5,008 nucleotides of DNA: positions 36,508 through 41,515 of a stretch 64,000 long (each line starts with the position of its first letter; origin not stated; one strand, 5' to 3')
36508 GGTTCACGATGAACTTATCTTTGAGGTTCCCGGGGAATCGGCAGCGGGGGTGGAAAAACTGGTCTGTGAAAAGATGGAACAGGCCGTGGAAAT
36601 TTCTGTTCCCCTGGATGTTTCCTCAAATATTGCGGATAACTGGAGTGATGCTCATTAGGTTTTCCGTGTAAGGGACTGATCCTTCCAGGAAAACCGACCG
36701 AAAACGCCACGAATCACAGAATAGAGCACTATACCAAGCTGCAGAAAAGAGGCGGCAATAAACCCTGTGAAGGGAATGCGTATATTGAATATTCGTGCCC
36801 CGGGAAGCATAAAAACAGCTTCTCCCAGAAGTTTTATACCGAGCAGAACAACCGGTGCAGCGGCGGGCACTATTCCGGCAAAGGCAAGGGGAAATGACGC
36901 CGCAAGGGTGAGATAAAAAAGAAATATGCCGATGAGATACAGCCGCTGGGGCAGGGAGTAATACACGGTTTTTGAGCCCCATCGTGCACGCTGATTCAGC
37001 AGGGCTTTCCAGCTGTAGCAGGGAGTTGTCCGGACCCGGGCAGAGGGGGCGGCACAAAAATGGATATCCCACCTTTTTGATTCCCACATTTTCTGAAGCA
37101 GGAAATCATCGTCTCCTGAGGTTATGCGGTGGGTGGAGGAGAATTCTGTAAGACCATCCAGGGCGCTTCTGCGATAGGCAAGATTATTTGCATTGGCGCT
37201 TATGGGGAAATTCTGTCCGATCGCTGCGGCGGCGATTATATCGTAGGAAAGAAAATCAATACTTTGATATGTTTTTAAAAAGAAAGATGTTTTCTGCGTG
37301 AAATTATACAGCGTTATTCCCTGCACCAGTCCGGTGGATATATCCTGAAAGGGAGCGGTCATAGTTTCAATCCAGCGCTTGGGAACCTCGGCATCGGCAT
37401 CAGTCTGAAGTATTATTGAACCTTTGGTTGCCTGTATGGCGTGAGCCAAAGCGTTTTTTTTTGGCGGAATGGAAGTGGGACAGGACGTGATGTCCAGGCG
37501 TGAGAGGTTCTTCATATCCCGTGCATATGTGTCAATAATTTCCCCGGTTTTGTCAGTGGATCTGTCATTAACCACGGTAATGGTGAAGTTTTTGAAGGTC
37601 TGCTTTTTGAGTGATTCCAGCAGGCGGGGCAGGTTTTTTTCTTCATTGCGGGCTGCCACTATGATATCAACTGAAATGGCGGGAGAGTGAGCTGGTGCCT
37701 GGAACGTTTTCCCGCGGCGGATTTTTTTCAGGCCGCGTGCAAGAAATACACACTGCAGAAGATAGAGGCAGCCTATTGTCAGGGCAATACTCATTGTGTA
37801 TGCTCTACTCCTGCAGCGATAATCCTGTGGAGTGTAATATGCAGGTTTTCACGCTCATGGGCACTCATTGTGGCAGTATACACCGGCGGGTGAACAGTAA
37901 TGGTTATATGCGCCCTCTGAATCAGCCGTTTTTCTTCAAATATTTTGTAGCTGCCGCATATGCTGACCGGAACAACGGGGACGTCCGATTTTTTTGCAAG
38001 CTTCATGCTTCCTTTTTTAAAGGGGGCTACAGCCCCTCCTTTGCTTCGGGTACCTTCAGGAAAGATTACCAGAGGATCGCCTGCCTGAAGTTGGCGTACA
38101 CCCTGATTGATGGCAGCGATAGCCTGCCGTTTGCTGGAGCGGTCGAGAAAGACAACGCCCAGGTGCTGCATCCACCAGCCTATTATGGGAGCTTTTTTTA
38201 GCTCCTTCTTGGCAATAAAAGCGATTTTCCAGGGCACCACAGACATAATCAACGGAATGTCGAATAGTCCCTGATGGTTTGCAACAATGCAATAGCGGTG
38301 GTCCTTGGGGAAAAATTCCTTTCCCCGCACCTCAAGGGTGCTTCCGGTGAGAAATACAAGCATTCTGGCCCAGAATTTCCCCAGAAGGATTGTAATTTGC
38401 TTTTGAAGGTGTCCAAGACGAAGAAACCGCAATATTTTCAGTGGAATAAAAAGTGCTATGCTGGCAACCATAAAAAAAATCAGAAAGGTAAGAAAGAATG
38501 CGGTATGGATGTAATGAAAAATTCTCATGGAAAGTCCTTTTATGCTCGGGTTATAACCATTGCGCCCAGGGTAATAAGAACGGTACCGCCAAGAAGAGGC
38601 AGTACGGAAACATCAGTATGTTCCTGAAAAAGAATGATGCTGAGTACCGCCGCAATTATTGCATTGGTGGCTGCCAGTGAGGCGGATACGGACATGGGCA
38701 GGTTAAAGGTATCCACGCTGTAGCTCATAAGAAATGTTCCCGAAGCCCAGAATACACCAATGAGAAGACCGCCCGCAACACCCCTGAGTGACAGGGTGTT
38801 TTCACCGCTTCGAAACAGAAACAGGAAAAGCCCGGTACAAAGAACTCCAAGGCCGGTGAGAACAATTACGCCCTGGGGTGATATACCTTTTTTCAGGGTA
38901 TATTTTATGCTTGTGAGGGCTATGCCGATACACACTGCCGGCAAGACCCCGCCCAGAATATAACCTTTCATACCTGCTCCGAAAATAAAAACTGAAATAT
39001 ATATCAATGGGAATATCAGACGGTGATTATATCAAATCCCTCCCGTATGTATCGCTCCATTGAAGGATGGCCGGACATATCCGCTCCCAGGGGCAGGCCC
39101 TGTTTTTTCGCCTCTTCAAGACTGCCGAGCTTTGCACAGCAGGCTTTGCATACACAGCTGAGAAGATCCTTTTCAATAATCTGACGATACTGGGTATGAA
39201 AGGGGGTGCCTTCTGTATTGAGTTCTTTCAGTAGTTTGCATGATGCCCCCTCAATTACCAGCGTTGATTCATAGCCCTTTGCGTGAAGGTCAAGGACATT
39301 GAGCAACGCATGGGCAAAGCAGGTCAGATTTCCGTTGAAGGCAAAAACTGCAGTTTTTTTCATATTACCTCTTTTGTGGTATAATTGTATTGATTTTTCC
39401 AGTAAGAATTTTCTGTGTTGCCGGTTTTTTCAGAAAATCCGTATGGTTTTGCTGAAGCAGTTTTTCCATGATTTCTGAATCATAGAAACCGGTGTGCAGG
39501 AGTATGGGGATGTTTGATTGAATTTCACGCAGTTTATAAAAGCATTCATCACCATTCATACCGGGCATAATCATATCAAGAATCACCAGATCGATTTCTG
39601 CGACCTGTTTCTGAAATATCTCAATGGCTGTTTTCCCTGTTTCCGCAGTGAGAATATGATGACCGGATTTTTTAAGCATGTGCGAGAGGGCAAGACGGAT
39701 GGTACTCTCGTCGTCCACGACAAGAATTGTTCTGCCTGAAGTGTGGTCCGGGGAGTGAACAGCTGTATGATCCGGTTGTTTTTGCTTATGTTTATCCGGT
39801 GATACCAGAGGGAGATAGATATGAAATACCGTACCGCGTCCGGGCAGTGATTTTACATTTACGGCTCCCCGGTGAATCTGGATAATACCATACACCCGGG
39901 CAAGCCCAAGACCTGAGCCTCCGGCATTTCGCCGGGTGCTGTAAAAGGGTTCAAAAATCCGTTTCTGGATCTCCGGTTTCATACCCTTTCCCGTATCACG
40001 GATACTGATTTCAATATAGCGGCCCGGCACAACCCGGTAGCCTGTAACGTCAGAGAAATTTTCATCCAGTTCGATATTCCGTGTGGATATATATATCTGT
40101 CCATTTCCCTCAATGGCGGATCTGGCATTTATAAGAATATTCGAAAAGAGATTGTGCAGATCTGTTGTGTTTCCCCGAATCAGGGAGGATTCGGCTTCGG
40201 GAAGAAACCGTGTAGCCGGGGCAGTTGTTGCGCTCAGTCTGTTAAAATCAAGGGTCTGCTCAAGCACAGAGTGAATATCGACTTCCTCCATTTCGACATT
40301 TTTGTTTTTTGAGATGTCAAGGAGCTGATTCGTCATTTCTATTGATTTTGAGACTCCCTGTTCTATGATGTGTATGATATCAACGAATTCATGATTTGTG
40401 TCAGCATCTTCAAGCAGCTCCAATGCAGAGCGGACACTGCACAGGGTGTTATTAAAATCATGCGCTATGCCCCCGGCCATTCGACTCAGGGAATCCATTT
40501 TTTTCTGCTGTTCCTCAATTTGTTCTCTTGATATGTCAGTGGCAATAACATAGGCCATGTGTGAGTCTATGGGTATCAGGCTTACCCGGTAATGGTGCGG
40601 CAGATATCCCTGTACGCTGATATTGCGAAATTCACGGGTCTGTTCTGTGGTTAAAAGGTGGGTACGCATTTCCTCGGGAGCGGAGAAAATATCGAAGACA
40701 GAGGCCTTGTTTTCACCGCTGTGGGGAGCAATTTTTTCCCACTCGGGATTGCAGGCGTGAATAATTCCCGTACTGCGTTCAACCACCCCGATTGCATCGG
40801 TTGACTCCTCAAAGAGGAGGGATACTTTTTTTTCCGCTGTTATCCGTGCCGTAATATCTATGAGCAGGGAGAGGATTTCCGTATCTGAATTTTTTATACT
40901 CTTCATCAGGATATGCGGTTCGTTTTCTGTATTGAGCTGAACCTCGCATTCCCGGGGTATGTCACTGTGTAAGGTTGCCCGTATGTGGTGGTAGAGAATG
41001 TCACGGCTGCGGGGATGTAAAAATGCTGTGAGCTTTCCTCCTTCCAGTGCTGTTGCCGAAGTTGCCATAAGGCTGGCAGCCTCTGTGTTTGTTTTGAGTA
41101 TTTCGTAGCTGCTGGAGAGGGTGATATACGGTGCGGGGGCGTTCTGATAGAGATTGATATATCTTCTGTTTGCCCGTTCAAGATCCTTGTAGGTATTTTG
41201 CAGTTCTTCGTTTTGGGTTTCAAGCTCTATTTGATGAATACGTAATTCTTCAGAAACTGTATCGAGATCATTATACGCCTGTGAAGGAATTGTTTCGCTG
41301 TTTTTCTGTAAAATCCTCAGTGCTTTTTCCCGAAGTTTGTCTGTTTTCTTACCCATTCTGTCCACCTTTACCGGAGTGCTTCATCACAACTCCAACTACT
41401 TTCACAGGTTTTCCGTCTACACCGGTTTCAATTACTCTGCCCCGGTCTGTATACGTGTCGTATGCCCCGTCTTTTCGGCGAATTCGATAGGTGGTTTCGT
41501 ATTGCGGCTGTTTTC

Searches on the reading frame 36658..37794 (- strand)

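Call 59: search_protein_families(library=pfam, proteins=[window:36658-37794:-], max_evalue=0.00001)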
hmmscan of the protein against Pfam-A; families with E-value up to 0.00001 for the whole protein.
window:36658-37794:- (379 aa): 4 families
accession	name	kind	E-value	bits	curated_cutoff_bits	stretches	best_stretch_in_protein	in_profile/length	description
PF00535.33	Glycos_transf_2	-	1.3e-22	80.9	23.3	1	44-175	2-129/168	Glycosyl transferase family 2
PF13641.12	Glyco_tranf_2_3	-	7.6e-16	59.3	27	1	42-273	3-228/230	Glycosyltransferase like family 2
PF13506.12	Glyco_transf_21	-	2e-09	37.6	21.7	1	104-272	10-172/174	Glycosyl transferase family 21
PF13632.12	Glyco_trans_2_3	-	2.7e-08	34.3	27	1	127-312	1-184/198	Glycosyl transferase family group 2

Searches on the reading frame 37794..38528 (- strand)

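Call 59: search_protein_families(library=pfam, proteins=[window:37794-38528:-], max_evalue=0.00001)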
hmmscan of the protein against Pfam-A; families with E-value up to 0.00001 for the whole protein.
window:37794-38528:- (245 aa): 1 family
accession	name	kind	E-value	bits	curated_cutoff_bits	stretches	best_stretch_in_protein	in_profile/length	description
PF01553.26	Acyltransferase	-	1.5e-35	122.4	23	1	65-190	2-131/132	Acyltransferase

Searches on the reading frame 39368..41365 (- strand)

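Call 59: search_protein_families(library=pfam, proteins=[window:39368-41365:-], max_evalue=0.00001)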
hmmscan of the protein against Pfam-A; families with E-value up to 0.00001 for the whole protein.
window:39368-41365:- (666 aa): 3 families
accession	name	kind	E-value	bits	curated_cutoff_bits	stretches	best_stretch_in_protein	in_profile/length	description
PF00072.30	Response_reg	-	1.3e-22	80.4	30.2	1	547-658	1-110/111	Response regulator receiver domain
PF02518.31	HATPase_c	-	2.4e-20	73.4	26.4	1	399-520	2-109/111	Histidine kinase-, DNA gyrase B-, and HSP90-like ATPase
PF00512.31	HisKA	-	4e-08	33.6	26.9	1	293-354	2-63/66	His Kinase A (phospho-acceptor) domain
